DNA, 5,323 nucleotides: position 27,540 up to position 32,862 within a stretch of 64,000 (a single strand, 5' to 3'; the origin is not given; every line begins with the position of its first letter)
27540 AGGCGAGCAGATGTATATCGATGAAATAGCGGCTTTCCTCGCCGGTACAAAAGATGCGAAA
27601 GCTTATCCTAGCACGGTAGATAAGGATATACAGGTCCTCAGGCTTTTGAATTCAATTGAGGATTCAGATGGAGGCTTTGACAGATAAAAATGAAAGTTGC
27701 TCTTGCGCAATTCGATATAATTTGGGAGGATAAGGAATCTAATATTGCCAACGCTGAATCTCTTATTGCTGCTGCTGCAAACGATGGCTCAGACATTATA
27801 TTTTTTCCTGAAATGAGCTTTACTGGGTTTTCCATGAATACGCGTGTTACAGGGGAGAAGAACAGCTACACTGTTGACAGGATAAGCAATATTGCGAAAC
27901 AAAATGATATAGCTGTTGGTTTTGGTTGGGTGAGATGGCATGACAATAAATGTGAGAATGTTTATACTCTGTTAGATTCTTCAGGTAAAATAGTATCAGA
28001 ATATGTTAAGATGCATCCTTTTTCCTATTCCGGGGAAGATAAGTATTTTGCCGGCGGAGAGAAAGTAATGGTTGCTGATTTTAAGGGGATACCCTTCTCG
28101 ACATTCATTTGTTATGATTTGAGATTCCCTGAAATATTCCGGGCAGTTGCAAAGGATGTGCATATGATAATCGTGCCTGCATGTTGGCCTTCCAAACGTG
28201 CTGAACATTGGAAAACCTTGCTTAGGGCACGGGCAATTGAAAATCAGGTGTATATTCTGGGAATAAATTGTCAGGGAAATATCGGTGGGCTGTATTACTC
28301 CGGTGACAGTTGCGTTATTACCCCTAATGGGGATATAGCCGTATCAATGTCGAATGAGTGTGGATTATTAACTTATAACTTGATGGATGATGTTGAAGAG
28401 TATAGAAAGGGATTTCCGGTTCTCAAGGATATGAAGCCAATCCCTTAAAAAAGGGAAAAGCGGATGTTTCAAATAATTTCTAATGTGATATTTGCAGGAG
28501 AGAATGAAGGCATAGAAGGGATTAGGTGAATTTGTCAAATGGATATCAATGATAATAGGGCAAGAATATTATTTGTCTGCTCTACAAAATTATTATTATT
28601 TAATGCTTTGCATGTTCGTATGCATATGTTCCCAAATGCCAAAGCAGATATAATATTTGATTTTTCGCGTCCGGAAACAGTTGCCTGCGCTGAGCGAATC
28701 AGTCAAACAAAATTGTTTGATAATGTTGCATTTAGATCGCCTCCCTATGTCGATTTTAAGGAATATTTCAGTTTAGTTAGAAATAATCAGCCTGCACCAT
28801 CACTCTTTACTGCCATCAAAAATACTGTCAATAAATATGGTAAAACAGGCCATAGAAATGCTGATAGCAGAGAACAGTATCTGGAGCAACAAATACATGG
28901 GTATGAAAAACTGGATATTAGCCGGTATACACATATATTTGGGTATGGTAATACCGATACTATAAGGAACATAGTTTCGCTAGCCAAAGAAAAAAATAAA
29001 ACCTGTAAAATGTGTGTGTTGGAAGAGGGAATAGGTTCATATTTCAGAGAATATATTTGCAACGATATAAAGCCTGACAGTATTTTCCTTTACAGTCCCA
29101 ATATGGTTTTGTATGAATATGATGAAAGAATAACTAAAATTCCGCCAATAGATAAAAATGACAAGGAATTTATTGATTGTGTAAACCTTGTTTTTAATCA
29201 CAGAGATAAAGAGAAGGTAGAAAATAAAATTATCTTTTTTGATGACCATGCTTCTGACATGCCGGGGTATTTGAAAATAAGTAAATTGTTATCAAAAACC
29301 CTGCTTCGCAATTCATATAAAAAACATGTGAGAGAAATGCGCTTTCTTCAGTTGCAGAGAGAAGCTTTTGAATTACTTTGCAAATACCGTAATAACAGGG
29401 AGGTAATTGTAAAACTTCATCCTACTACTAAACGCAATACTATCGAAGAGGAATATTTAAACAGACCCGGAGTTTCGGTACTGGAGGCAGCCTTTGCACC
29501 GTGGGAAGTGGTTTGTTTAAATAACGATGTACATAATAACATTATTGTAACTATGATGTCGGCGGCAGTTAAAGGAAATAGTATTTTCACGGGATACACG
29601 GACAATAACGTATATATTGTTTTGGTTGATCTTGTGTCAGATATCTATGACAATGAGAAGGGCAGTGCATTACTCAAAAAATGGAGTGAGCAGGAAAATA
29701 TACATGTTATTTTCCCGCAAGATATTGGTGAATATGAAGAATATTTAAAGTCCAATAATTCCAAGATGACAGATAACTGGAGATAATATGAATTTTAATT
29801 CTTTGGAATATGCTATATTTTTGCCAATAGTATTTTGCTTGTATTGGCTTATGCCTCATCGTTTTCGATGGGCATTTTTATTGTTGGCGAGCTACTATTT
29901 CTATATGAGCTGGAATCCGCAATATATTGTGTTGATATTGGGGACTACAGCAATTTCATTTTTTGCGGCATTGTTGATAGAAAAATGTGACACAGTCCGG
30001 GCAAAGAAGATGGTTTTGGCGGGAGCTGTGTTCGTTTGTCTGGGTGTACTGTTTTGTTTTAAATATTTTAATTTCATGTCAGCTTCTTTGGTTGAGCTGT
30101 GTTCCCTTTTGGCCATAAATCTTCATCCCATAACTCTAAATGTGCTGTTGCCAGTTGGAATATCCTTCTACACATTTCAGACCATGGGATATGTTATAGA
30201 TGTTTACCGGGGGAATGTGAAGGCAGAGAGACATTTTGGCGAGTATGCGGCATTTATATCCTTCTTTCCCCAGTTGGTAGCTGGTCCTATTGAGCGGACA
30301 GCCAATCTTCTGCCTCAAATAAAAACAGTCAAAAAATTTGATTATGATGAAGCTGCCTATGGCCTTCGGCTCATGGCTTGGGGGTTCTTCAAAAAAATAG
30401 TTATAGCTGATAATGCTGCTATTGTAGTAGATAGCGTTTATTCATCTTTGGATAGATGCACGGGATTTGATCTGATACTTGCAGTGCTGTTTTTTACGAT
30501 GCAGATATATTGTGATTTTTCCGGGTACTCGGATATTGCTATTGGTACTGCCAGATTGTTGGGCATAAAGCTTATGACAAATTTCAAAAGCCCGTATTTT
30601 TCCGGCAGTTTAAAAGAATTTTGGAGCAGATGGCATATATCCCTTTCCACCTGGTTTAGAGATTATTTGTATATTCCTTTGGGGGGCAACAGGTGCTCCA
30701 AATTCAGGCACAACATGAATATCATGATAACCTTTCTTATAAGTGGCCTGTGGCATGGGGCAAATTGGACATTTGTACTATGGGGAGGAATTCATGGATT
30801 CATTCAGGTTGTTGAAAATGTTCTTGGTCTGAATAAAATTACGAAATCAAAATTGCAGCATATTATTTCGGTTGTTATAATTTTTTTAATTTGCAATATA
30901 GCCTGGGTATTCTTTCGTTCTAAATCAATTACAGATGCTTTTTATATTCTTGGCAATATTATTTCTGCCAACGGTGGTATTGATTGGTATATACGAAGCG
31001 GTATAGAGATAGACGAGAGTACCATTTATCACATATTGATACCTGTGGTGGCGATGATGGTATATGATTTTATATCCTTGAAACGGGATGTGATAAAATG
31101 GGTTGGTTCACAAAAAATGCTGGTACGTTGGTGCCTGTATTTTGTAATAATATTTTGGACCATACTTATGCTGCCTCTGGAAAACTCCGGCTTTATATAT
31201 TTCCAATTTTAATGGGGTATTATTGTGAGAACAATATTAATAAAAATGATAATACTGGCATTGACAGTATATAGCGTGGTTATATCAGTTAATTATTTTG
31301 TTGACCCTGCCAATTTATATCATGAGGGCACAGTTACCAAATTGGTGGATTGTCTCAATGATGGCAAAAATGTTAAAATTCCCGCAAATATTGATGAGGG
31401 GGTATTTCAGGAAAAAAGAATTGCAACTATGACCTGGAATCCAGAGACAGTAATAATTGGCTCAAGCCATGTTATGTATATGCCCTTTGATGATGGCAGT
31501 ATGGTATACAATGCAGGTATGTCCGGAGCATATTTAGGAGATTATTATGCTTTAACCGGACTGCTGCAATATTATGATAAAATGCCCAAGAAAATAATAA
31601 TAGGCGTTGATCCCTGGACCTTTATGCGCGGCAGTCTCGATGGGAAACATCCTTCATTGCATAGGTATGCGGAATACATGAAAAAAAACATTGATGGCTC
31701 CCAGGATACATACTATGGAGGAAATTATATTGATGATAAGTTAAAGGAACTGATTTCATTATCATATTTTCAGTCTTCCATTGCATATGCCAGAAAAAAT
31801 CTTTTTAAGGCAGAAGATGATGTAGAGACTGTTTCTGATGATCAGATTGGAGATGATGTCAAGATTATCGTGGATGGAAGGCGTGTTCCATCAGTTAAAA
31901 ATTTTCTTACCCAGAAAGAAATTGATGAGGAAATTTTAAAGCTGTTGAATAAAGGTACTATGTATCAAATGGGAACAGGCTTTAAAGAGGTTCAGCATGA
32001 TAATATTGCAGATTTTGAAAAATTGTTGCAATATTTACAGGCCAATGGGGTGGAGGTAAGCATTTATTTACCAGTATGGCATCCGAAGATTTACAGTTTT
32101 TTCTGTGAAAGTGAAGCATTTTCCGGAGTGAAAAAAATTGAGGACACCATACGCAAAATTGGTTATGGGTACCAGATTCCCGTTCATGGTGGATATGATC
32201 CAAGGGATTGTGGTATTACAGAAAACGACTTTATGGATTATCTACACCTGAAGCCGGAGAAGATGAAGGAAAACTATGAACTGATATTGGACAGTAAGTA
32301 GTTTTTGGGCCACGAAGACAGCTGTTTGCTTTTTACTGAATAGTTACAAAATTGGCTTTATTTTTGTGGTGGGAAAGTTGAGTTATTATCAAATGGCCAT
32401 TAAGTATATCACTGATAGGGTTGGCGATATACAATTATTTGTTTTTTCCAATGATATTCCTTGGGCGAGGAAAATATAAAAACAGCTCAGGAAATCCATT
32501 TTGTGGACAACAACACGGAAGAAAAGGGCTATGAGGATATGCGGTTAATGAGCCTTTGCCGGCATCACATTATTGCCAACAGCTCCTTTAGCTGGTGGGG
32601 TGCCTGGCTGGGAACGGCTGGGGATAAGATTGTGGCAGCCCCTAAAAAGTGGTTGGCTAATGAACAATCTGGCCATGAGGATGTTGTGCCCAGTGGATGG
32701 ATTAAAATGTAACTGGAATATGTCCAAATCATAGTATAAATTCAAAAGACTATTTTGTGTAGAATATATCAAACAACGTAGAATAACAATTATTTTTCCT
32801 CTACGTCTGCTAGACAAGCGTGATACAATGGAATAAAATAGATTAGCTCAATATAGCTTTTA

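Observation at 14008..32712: Legionaminic/neuraminic-type nonulosonic acid island grafted onto the LPS inner-core (heptose) locus of a diderm Firmicute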

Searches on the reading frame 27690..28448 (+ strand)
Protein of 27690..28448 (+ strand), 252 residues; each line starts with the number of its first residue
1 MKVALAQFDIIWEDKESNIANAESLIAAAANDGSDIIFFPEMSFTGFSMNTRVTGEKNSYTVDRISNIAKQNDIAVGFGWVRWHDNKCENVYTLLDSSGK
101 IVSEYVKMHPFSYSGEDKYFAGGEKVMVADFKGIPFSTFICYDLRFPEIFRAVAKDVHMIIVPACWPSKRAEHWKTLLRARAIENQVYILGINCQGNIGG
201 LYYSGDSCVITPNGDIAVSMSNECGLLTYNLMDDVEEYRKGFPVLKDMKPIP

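Call 4: search_protein_families(library=pfam, proteins=[window:27690-28448:+])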
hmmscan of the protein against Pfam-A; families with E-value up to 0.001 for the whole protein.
window:27690-28448:+ (252 aa): 1 family
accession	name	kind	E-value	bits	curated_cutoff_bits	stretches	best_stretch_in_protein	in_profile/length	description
PF00795.27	CN_hydrolase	-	2.4e-41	142.2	23.2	1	2-239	1-255/256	Carbon-nitrogen hydrolase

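Call 6: search_protein_families(library=ncbifam, proteins=[window:27690-28448:+], max_evalue=0.00001)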
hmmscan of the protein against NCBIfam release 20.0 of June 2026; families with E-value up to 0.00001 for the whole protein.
window:27690-28448:+ (252 aa): 9 families
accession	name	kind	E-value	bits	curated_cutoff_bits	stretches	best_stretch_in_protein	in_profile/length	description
NF007757.0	PRK10438.1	equivalog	2.7e-44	151.3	249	1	1-249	4-251/256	amidohydrolase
NF033621.1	de_GSH_amidase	exception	1.4e-25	90.1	355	1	2-247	1-252/260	deaminated glutathione amidase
NF010588.0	PRK13981.1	equivalog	2.9e-22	78.8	479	1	1-222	5-234/546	NAD+ synthase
TIGR03381.1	agmatine_aguB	equivalog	1.3e-17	64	410.25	1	2-250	2-273/279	N-carbamoylputrescine amidase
NF043013.1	DeGluthAmidYersProt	equivalog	1.9e-17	63.3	500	1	65-199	69-217/278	deaminated glutathione amidase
NF040852.1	nitrile_Arch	equivalog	4e-17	62.2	500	1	1-223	1-226/262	nitrilase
NF009803.0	PRK13287.1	equivalog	6.8e-15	54.6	406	1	27-231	46-257/333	formamidase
TIGR00546.1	lnt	equivalog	2.1e-14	53.5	132.9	2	16-109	181-272/395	apolipoprotein N-acyltransferase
NF009802.0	PRK13286.1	equivalog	7.2e-13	48.2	427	1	31-223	49-249/345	aliphatic amidase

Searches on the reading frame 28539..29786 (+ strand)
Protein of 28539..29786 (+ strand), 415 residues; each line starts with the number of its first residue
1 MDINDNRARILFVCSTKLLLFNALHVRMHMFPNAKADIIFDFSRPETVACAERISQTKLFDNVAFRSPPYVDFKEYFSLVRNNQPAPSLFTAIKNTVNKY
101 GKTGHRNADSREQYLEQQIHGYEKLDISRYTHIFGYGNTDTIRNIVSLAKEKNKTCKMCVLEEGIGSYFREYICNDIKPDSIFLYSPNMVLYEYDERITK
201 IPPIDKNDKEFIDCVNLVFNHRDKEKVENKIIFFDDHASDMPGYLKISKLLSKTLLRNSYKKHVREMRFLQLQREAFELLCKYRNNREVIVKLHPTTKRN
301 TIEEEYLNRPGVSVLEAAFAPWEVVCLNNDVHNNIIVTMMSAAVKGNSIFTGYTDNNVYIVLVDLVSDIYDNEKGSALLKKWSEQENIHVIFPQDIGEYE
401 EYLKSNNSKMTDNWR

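Call 4: search_protein_families(library=pfam, proteins=[window:28539-29786:+])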
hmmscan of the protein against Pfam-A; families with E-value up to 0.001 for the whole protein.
window:28539-29786:+ (415 aa): 0 families

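Call 6: search_protein_families(library=ncbifam, proteins=[window:28539-29786:+], max_evalue=0.00001)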
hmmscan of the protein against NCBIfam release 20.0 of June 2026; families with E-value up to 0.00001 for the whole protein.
window:28539-29786:+ (415 aa): 0 families

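Call 18: search_protein_families(library=pfam, proteins=[window:28539-29786:+], max_evalue=10)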
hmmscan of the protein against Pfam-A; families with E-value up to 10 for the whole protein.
window:28539-29786:+ (415 aa): 2 families
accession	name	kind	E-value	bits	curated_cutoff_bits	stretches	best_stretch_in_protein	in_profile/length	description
PF09964.14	DUF2198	-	0.062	13.8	25.7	1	315-367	3-55/72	Uncharacterized protein conserved in bacteria (DUF2198)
PF13603.12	tRNA-synt_1_2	-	0.085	12.8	25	1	141-219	57-136/185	Leucyl-tRNA synthetase, editing domain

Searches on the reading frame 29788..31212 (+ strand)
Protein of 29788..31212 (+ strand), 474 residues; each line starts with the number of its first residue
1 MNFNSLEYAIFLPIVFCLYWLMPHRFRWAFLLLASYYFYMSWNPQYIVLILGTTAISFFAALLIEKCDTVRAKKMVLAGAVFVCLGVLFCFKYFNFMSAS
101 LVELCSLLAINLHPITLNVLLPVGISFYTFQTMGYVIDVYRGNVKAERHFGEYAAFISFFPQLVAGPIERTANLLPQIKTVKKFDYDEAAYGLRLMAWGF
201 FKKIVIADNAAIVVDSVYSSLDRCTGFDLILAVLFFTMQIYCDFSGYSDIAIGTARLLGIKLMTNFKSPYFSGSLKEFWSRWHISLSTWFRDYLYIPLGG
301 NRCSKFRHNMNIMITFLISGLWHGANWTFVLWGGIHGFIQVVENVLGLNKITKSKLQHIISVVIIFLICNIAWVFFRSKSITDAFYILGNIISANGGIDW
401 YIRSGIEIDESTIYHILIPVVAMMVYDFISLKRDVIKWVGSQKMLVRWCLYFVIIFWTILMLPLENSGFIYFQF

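Call 4: search_protein_families(library=pfam, proteins=[window:29788-31212:+])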
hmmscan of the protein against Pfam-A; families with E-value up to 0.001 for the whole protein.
window:29788-31212:+ (474 aa): 2 families
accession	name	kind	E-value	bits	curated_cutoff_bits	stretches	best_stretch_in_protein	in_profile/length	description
PF03062.24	MBOAT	-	2.4e-26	93.3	27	1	150-347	81-298/337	MBOAT, membrane-bound O-acyltransferase family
PF13813.11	MBOAT_2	-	2.3e-07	31.4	25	1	265-325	4-66/85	Membrane bound O-acyl transferase family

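Call 6: search_protein_families(library=ncbifam, proteins=[window:29788-31212:+], max_evalue=0.00001)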
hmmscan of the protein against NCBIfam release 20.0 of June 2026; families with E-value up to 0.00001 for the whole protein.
window:29788-31212:+ (474 aa): 1 family
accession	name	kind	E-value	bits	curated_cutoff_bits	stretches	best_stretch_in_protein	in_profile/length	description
TIGR04091.1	LTA_dltB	equivalog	2.7e-46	158.5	375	1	36-376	41-376/380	D-alanyl-lipoteichoic acid biosynthesis protein DltB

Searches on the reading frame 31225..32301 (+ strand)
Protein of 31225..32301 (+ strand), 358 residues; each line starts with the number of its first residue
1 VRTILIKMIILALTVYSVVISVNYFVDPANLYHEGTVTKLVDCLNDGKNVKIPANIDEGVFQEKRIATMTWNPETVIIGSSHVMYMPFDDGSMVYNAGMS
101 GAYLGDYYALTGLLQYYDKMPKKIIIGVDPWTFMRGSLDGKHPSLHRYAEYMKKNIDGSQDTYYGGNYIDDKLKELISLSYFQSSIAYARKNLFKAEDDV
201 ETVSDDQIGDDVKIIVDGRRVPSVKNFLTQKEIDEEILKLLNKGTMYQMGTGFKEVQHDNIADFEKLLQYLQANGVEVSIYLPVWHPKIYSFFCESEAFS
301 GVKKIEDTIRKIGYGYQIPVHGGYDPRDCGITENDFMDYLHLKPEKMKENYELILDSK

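Call 4: search_protein_families(library=pfam, proteins=[window:31225-32301:+])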
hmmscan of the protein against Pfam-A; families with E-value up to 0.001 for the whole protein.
window:31225-32301:+ (358 aa): 0 families

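Call 6: search_protein_families(library=ncbifam, proteins=[window:31225-32301:+], max_evalue=0.00001)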
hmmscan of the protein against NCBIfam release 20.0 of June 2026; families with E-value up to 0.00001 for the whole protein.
window:31225-32301:+ (358 aa): 0 families

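Call 18: search_protein_families(library=pfam, proteins=[window:31225-32301:+], max_evalue=10)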
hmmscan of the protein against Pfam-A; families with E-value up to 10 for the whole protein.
window:31225-32301:+ (358 aa): 2 families
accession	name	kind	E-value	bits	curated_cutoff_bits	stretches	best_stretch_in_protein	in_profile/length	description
PF09565.16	RE_NgoFVII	-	0.02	14.6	23.8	1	246-301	53-109/162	NgoFVII restriction endonuclease N-terminal PLD domain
PF02244.21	Propep_M14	-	0.15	12.6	22.1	1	205-238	29-62/73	Carboxypeptidase activation peptide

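Call 45: search_solved_structures(query=window:31225-32298:+, max_evalue=10)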
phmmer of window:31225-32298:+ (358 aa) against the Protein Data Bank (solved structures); distinct sequences matched with E-value up to 10: 4.
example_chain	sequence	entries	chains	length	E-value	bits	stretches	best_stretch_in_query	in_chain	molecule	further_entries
7f7q_A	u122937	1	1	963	0.11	14.7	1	248-335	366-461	GH31 alpha-N-acetylgalactosaminidase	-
7f7r_A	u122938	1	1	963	0.11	14.7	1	248-335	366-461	GH31 alpha-N-acetylgalactosaminidase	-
6m76_A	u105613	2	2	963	0.15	14.2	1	248-335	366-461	LPXTG-motif cell wall anchor domain protein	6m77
3ble_A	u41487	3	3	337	0.77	11.9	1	201-286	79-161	Citramalate synthase from Leptospira interrogans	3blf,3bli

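Call 82: predict_structure(protein=window:31225-32298:+)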
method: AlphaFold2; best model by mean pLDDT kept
length: 358 residues; sequences in the alignment: 1
mean_pLDDT: 36.5   pTM: 0.35
mean pLDDT of the five models: 36.5, 35.8, 35.3, 32.0, 31.3
residues with pLDDT >= 90: 0; 70-90: 1; 50-70: 54; < 50: 303
segments of 3 or more residues with pLDDT < 50: 10-120, 130-260, 283-300, 317-326, 328-332, 334-358
pLDDT, mean of each block of 10 residues (from residue 1): 51 33 26 30 37 27 26 45 33 32 32 39 52 36 32 30 23 24 24 26 26 24 29 36 24 29 58 61 40 41 58 56 43 48 45 37
secondary structure, 60 per line:
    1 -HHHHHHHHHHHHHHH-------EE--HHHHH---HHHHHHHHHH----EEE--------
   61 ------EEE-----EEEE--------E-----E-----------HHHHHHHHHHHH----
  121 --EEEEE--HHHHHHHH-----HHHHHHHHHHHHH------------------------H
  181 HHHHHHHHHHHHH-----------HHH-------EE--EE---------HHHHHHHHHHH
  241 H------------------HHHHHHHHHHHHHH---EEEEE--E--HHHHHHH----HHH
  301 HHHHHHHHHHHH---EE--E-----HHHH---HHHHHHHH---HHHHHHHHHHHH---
elements in order: H2-16 H28-32 H36-45 E50-52 E67-69 E75-78 H105-116 E123-127 H130-137 H143-155 H180-193 H230-241 H260-273 E277-281 H287-293 H298-312 H326-329 H333-340 H344-355

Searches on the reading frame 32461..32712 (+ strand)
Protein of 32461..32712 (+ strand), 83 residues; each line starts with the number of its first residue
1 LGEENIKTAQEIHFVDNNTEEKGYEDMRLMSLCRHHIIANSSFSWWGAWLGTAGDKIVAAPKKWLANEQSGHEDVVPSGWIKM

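Call 4: search_protein_families(library=pfam, proteins=[window:32461-32712:+])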
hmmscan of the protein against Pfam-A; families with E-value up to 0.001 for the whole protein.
window:32461-32712:+ (83 aa): 1 family
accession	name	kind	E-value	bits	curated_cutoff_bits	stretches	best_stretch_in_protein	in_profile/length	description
PF01531.22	Glyco_transf_11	-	1.3e-12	48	23.9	1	4-81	221-295/298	Glycosyl transferase family 11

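Call 6: search_protein_families(library=ncbifam, proteins=[window:32461-32712:+], max_evalue=0.00001)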
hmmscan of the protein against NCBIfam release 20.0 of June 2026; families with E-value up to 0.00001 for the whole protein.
window:32461-32712:+ (83 aa): 0 families
